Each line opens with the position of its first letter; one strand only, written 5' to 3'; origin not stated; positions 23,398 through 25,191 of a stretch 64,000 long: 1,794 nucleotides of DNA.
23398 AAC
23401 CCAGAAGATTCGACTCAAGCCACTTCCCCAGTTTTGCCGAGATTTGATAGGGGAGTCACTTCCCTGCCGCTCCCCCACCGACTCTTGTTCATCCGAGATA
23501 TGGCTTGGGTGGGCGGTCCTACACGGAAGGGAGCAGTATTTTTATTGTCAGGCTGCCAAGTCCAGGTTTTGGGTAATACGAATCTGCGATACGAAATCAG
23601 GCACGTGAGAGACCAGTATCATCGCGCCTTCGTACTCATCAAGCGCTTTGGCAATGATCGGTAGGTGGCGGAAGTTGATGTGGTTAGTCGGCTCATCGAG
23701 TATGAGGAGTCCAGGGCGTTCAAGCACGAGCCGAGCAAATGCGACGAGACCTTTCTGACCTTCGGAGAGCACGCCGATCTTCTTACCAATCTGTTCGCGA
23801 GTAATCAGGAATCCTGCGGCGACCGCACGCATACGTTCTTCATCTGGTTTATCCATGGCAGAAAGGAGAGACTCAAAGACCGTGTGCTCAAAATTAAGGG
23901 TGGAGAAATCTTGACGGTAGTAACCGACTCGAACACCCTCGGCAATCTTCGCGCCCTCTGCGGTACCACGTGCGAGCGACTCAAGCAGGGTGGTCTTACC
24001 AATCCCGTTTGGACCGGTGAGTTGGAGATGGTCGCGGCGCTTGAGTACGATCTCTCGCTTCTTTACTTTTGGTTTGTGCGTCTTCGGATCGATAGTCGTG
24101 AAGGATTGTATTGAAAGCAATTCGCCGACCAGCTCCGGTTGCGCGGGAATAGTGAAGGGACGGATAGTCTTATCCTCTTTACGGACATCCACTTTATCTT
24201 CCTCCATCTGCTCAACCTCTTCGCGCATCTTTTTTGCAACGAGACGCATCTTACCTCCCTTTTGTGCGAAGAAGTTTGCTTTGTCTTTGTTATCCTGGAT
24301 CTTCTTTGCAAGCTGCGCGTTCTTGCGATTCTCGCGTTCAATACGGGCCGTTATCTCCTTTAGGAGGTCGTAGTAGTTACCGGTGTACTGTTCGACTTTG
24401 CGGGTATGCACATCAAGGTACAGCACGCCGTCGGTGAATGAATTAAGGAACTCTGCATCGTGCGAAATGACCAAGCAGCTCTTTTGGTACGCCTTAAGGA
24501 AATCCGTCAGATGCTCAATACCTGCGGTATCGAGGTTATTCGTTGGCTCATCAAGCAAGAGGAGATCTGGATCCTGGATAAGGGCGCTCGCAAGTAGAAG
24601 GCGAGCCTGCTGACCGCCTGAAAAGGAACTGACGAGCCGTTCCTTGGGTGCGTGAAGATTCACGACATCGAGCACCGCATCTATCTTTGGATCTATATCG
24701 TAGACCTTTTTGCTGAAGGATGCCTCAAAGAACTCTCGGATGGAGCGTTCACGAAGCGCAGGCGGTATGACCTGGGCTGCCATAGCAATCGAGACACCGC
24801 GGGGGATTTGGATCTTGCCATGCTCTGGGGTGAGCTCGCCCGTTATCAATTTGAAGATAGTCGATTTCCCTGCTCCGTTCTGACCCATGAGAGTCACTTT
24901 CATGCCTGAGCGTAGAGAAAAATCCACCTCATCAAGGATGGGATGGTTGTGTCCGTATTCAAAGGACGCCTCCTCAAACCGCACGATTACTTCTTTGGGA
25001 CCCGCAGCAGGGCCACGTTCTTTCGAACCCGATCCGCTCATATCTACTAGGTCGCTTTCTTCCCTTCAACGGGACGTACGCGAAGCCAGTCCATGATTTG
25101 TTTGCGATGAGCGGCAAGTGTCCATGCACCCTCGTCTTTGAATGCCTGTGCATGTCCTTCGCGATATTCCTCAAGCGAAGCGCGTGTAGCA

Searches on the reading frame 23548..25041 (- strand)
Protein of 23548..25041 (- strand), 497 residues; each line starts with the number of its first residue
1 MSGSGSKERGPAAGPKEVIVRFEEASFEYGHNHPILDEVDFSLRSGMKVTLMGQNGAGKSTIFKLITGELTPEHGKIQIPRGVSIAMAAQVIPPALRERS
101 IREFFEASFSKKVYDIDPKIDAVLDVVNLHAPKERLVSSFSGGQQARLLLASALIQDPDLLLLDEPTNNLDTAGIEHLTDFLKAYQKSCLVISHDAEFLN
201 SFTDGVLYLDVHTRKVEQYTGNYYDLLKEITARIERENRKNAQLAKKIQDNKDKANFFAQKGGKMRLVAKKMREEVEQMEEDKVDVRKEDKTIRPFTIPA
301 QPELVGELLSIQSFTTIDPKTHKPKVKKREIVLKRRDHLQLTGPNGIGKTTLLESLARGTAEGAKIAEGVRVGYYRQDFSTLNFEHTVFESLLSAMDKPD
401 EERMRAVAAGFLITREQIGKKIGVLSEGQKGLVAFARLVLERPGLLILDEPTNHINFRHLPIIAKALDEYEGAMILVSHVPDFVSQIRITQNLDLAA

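Call 12: search_protein_families(library=pfam, proteins=[window:23548-25041:-], max_evalue=0.1)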
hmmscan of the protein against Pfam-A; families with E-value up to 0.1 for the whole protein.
window:23548-25041:- (497 aa): 39 families (the best 25 are shown)
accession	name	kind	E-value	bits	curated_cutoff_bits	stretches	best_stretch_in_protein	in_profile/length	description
PF00005.33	ABC_tran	-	1e-45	156.2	25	2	36-168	1-137/137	ABC transporter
PF13304.12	AAA_21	-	9.9e-19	68.9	27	3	133-199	213-303/304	AAA domain, putative AbiEii toxin, Type IV TA system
PF02463.25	SMC_N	-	1e-10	41.9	40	1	123-202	120-205/220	RecF/RecN/SMC N terminal domain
PF13401.12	AAA_22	-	1e-08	36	27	2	336-450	5-92/130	AAA domain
PF13555.12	AAA_29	-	9.8e-08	32.1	27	2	42-73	18-49/61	P-loop containing region of AAA domain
PF13191.12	AAA_16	-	1.6e-07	32.4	32.6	1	338-449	26-139/167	AAA ATPase domain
PF03193.22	RsgA_GTPase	-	4e-06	27.2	30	1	36-77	97-137/174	RsgA GTPase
PF20720.3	nSTAND3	-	1.1e-05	25.7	27.2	1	331-362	12-43/155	Novel STAND NTPase 3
PF03266.21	NTPase_1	-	3e-05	24.4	23.9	1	339-385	2-48/168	NTPase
PF05729.18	NACHT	-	4e-05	24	26.7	1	341-376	5-40/167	NACHT domain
PF00004.35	AAA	-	5.4e-05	24.1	21.2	0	341-360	3-22/131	ATPase family associated with various cellular activities (AAA)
PF13476.12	AAA_23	-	8e-05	23.8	27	1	341-360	24-43/201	AAA domain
PF13604.12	AAA_30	-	0.00022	21.5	27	0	332-362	14-44/191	AAA domain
PF12848.13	ABC_tran_Xtn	-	0.00026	21.5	25.9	1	210-291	2-81/85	ABC transporter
PF02367.23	TsaE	-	0.00029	21.2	26.6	0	332-360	17-45/128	Threonylcarbamoyl adenosine biosynthesis protein TsaE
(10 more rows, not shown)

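Call 18: find_related_loci(query=window:23548-25041:-, collection=genome_contigs, flank=4000)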
Query window:23548-25041:- (497 aa) in genome_contigs; peptide patterns used: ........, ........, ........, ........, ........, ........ (x = any residue, [..] = any of these).
586 stretches matched a pattern; 547 encode a relative of the query (tblastn E <= 1e-3); the best 80 are kept; 80 distinct loci.
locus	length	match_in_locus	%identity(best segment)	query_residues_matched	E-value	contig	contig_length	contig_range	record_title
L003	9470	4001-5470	89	7-496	0e+0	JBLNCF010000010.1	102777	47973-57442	MAG: Bacillota bacterium isolate MAG132 PRJNA950955_bin39_renamed_9, whole genome shotgun sequence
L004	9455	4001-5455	84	12-496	0e+0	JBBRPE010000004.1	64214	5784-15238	MAG: Candidatus Paceibacteria bacterium isolate La1_metabat2.398 LA1C_B2.398_k141_1222348L_64214_cov_14.0000, whole geno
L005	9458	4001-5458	84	12-496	0e+0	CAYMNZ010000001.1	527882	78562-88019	MAG TPA_asm: uncultured Candidatus Saccharibacteria bacterium isolate SRP128246_co1_424 genome assembly, contig: NODE_4_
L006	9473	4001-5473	83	4-496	0e+0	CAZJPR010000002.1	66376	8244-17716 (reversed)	MAG TPA_asm: uncultured Candidatus Saccharibacteria bacterium isolate SRP342105_co1_233 genome assembly, contig: NODE_52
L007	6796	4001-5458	84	12-496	0e+0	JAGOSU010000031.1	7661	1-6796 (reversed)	MAG: Candidatus Paceibacterota bacterium isolate Gw_Eff_bin_347 Gw_Eff_27822_length_7661_cov_8.843509, whole genome shot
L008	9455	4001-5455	83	12-496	0e+0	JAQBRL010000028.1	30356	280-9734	MAG: Parcubacteria group bacterium isolate RYN_398 scaffold_1412120, whole genome shotgun sequence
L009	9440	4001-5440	81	12-491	0e+0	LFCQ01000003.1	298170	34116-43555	MAG: Parcubacteria bacterium C7867-007 C7867_00011, whole genome shotgun sequence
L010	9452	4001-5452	81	12-495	0e+0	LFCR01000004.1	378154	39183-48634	MAG: Parcubacteria bacterium C7867-008 C7867_00009, whole genome shotgun sequence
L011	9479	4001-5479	81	5-497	0e+0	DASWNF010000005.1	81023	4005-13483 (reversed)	MAG TPA_asm: Candidatus Paceibacterota bacterium isolate SMAG_U3407 k141_439395, whole genome shotgun sequence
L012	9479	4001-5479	82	4-496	0e+0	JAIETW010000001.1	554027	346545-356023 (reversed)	MAG: Patescibacteria group bacterium isolate time.spades.CONCOCT.2.5kb_081 c_000000000001, whole genome shotgun sequence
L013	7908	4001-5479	81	4-496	0e+0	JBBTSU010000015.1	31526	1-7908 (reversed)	MAG: Patescibacteria group bacterium isolate H41-bin080 H41_bin080_000000000015, whole genome shotgun sequence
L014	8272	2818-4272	81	12-496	0e+0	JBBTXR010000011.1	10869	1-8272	MAG: Patescibacteria group bacterium isolate H51-bin099_1 H51_bin099_1_000000000011, whole genome shotgun sequence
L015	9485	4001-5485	78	1-496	0e+0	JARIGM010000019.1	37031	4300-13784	MAG: Candidatus Kaiserbacteria bacterium isolate CullarsAll.DT.26 k141_98293, whole genome shotgun sequence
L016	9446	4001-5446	81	14-495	0e+0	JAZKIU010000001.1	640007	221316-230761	MAG: Patescibacteria group bacterium isolate ADI_DC_SW_02_SPN_11032020-bin061_1 DCSW02SPN_B061_1_000000000001, whole gen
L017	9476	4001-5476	78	2-496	0e+0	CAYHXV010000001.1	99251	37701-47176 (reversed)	MAG TPA_asm: uncultured Candidatus Saccharibacteria bacterium isolate ERP119705_co17_327 genome assembly, contig: NODE_1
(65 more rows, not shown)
